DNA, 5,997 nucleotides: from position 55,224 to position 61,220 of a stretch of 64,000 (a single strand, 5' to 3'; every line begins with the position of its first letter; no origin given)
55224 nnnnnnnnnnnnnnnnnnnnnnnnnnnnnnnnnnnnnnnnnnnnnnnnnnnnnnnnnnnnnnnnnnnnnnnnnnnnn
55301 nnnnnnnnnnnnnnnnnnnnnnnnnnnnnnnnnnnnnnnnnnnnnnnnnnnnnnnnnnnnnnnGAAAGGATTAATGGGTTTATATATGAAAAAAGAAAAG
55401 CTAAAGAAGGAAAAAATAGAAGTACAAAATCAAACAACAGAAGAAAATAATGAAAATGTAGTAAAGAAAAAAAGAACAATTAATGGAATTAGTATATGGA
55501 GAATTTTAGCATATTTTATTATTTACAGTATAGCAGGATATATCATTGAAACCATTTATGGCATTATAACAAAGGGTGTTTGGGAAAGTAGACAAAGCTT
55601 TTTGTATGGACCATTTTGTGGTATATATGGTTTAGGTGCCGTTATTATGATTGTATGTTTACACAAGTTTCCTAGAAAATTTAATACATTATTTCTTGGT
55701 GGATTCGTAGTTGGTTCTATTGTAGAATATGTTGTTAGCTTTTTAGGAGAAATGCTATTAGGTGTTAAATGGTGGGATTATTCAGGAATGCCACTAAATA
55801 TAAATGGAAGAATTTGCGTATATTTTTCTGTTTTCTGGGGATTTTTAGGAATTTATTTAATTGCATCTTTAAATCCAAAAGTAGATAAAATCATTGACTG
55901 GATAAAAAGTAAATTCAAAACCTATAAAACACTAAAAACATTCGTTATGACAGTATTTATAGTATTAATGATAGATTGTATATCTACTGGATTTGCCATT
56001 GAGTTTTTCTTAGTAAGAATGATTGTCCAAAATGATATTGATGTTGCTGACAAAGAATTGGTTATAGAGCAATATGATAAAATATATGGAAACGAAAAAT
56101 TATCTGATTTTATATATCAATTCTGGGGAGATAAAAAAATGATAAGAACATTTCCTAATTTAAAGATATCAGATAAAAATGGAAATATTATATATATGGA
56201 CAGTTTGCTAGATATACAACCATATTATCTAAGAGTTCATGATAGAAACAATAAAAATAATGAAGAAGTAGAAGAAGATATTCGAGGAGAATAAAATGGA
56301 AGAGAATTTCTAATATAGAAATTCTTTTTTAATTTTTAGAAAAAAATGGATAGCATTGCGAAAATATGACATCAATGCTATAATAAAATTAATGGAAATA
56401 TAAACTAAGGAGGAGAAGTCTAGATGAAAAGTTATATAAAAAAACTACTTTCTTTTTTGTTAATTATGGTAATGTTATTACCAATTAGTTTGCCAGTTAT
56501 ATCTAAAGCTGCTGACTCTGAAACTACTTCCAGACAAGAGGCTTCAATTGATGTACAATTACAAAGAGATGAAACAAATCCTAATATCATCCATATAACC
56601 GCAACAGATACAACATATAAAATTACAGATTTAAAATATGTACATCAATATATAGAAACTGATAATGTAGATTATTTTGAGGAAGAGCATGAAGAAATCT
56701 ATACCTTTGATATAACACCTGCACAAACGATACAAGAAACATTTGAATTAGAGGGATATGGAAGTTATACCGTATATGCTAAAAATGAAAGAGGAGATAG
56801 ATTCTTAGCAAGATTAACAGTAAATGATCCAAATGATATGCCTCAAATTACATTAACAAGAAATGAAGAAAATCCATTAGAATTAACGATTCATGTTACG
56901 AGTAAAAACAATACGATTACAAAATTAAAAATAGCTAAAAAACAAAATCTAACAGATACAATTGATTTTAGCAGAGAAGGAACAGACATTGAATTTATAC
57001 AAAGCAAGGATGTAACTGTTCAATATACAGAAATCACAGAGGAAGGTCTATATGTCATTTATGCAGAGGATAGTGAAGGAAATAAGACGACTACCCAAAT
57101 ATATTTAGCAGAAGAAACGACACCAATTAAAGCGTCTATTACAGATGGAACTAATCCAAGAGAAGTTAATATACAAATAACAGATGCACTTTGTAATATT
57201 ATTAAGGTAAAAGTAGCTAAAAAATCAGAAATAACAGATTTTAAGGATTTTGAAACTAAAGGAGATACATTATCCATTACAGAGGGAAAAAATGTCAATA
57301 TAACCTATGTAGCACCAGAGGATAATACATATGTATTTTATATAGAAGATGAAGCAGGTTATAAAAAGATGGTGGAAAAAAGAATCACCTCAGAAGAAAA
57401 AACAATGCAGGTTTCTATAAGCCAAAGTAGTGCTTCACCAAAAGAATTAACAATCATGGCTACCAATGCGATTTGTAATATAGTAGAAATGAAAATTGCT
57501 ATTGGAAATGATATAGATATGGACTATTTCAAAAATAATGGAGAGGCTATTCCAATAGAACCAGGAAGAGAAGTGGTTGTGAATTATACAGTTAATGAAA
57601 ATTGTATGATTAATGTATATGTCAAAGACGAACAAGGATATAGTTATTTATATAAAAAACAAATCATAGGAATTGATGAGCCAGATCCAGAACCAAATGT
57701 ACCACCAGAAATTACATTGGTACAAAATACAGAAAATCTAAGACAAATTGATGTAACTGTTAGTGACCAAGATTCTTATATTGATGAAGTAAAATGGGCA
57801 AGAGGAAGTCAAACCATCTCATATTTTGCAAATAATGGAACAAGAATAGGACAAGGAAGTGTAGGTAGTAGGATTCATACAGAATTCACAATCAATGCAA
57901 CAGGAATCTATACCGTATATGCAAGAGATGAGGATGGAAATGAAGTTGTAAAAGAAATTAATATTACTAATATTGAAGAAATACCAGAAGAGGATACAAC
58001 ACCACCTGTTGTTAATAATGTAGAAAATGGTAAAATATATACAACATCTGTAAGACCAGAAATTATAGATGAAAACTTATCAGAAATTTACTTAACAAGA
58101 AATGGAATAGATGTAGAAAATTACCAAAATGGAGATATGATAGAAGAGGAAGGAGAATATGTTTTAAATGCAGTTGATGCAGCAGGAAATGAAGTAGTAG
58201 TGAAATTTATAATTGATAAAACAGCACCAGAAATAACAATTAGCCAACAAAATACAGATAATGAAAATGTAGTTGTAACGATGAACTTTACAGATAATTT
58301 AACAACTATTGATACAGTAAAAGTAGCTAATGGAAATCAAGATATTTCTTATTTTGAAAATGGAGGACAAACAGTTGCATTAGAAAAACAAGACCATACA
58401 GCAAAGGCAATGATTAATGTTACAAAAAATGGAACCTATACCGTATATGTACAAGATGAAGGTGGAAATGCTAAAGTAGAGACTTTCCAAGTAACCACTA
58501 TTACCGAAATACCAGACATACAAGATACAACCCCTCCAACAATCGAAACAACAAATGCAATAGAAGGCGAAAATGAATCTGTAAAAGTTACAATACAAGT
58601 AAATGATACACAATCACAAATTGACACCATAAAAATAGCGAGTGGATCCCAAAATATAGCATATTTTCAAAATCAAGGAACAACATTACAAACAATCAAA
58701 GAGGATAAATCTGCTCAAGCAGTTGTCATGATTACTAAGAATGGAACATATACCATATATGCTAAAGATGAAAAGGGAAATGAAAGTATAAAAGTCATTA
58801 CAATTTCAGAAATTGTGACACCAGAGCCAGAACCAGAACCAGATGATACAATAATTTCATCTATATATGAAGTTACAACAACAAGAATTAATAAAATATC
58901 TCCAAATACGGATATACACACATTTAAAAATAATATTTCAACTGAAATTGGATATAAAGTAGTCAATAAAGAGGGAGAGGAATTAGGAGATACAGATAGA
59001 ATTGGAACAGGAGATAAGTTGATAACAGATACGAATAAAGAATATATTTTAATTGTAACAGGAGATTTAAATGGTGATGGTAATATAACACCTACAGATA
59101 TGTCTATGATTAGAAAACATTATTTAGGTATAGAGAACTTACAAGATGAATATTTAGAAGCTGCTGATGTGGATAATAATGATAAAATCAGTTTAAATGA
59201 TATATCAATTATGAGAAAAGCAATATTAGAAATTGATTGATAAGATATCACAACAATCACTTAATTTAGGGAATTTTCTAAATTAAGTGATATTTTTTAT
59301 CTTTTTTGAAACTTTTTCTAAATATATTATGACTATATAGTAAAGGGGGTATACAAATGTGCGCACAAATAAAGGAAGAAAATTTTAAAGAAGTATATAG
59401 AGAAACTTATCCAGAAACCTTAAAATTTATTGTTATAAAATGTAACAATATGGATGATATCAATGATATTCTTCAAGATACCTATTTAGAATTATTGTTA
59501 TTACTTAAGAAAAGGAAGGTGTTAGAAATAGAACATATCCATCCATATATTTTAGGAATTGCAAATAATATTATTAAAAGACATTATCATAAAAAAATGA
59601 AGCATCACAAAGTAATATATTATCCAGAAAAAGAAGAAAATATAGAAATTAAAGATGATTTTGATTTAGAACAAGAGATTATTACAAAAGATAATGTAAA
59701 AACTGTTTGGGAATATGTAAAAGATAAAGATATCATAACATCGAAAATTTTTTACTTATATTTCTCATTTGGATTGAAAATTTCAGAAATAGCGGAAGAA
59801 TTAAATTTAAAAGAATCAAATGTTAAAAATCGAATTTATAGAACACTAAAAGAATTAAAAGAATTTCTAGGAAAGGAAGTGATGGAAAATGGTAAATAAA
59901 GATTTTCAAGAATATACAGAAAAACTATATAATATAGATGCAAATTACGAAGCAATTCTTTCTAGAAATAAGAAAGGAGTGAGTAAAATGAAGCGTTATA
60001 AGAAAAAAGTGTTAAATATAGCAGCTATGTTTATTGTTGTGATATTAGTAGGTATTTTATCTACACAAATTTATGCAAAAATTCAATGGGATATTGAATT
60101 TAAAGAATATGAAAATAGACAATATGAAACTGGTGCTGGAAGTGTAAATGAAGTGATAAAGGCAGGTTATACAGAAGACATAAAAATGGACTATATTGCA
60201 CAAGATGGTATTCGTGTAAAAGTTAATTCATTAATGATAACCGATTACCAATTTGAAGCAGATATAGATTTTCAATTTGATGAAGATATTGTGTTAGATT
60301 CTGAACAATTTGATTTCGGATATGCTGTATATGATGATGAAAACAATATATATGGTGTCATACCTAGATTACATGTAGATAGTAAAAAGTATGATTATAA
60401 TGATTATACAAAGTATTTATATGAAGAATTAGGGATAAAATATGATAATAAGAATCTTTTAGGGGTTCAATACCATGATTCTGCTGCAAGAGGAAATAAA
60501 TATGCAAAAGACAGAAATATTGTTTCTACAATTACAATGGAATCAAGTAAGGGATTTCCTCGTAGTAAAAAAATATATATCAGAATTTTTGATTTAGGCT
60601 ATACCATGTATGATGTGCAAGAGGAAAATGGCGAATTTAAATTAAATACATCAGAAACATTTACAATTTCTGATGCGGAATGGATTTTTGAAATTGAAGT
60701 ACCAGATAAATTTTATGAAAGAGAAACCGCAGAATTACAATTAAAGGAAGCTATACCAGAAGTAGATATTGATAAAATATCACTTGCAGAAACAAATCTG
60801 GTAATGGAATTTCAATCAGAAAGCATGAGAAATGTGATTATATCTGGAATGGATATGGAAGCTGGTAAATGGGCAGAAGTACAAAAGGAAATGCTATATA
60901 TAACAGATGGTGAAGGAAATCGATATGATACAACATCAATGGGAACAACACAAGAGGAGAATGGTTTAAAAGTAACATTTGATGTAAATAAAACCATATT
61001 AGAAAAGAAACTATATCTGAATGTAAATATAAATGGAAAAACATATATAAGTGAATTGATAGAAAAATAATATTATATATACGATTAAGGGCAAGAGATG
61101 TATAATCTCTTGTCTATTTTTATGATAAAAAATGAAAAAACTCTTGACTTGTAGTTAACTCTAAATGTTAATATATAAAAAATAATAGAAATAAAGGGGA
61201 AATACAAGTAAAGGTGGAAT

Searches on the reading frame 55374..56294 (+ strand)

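Call 44: search_protein_families(library=pfam, proteins=[window:55374-56294:+], max_evalue=0.001)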
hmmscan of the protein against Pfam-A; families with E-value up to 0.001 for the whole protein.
window:55374-56294:+ (306 aa): 1 family
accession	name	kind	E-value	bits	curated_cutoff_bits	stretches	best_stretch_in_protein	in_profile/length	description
PF06541.16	ABC_trans_CmpB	-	1.2e-42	146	25.9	1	47-205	2-150/151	Putative ABC-transporter type IV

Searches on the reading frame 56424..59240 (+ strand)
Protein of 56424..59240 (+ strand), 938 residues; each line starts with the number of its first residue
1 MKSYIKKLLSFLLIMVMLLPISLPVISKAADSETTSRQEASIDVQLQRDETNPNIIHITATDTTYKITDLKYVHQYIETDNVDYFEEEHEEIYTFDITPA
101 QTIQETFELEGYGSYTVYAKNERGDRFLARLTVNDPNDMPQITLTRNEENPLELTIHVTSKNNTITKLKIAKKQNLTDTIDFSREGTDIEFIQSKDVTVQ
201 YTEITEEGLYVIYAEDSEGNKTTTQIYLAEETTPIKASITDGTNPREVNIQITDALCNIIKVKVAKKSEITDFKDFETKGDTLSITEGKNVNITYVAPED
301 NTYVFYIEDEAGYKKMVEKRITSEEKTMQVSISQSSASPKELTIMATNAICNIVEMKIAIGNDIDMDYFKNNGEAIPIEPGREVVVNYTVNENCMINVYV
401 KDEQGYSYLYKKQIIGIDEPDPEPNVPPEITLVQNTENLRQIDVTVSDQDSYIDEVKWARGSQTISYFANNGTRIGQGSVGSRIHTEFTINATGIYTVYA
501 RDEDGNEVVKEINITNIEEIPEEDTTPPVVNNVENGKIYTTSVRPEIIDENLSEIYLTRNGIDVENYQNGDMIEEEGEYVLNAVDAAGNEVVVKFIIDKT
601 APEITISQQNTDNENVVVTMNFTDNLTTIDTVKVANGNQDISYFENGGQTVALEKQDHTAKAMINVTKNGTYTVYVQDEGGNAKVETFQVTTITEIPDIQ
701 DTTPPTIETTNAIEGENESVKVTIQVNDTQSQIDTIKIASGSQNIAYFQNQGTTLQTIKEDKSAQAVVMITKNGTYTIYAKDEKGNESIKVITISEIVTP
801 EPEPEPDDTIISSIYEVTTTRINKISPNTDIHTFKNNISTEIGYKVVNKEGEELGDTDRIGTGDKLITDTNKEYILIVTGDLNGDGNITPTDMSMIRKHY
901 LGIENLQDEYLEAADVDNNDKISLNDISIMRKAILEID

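Call 33: search_protein_families(library=ncbifam, proteins=[window:56424-59240:+], max_evalue=0.00001)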
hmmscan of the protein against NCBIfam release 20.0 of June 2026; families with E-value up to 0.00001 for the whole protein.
window:56424-59240:+ (938 aa): 0 families

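Call 44: search_protein_families(library=pfam, proteins=[window:56424-59240:+], max_evalue=0.001)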
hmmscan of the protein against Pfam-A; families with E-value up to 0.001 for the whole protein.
window:56424-59240:+ (938 aa): 2 families
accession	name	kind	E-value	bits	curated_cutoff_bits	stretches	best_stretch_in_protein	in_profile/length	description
PF00404.24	Dockerin_1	-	3.6e-11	43.5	22.9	1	880-935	2-57/57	Dockerin type I domain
PF06832.18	BiPBP_C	-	1e-05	25.8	26.8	0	632-683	37-85/90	Penicillin-Binding Protein C-terminus Family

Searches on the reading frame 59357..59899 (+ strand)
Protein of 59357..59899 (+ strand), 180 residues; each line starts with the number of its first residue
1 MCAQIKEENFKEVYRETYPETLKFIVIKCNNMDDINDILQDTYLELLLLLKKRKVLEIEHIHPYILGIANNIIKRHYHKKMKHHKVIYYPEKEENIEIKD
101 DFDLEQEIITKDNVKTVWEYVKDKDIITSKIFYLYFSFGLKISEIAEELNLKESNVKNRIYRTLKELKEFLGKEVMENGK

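Call 44: search_protein_families(library=pfam, proteins=[window:59357-59899:+], max_evalue=0.001)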
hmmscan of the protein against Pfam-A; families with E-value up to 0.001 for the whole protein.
window:59357-59899:+ (180 aa): 2 families
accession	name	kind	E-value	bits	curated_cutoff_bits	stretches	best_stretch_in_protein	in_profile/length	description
PF08281.18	Sigma70_r4_2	-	6.5e-10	38.9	25.7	1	129-167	16-54/54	Sigma-70, region 4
PF04545.22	Sigma70_r4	-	2.7e-05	24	24.1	1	130-169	11-50/50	Sigma-70, region 4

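Call 66: search_protein_families(library=ncbifam, proteins=[window:59357-59899:+], max_evalue=0.00001)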
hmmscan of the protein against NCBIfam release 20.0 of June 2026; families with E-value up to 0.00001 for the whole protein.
window:59357-59899:+ (180 aa): 23 families
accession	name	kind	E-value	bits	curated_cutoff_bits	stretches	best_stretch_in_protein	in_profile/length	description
TIGR02985.1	Sig70_bacteroi1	subfamily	1.2e-15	58.1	126.4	1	9-171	2-162/162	RNA polymerase sigma-70 factor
TIGR02937.1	sigma70-ECF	superfamily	2.1e-12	47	42.9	1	10-171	3-165/165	sigma-70 family RNA polymerase sigma factor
TIGR02952.1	Sig70_famx2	equivalog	5.9e-12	45.8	206.45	1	6-170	8-169/170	ECF subfamily RNA polymerase sigma factor, BldN family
NF007220.0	PRK09639.1-5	equivalog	2.4e-11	43.7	260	1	8-179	3-172/181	RNA polymerase sigma factor SigX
NF058625.1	sigma_PG0214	equivalog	6.7e-11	42.2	130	1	6-173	2-163/170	GFO_1088 family ECF-type sigma factor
TIGR02950.1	SigM_subfam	subfamily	7.4e-11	42.1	147.95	1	11-170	3-157/159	RNA polymerase sigma factor, SigM family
NF007215.0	PRK09637.1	equivalog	4.6e-10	39.8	212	1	16-171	8-154/181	RNA polymerase sigma factor SigZ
NF009174.0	PRK12522.1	equivalog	1.3e-09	38.3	217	1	20-177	15-173/175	RNA polymerase sigma factor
NF009195.0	PRK12543.1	subfamily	1.5e-09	37.6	197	1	7-172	19-179/192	RNA polymerase sigma factor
TIGR02959.1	SigZ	equivalog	1.7e-09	37.8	168.65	1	21-171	7-148/170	RNA polymerase sigma factor SigZ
NF007217.0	PRK09639.1-1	equivalog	2.3e-09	37.3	239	1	7-170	2-164/194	RNA polymerase sigma factor SigX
NF009194.0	PRK12542.1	equivalog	4.7e-08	33.4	211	1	8-172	9-171/185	RNA polymerase sigma factor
NF006930.0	PRK09415.1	subfamily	9.4e-08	32.1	198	1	6-174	14-178/179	RNA polymerase factor sigma C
TIGR02989.1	Sig-70_gvs1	subfamily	2.2e-07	31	124.55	1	9-168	2-155/158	RNA polymerase sigma-70 factor, Rhodopirellula/Verrucomicrobium family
NF009193.0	PRK12541.1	equivalog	2.4e-07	31.2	171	1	6-169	3-158/161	RNA polymerase sigma factor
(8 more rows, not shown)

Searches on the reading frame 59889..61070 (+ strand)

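Call 44: search_protein_families(library=pfam, proteins=[window:59889-61070:+], max_evalue=0.001)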
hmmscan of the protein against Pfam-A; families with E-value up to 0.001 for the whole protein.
window:59889-61070:+ (393 aa): 3 families
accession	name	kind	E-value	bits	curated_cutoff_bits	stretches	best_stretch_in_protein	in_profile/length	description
PF18705.7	DUF5643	-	0.00062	20.2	34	0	100-180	6-83/115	Family of unknown function (DUF5643)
PF13786.12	DUF4179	-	0.00072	20.4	30.1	0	34-121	2-85/94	Domain of unknown function (DUF4179)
PF09258.16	Glyco_transf_64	-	0.00076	19.3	21.3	0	128-174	80-127/245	Glycosyl transferase family 64 domain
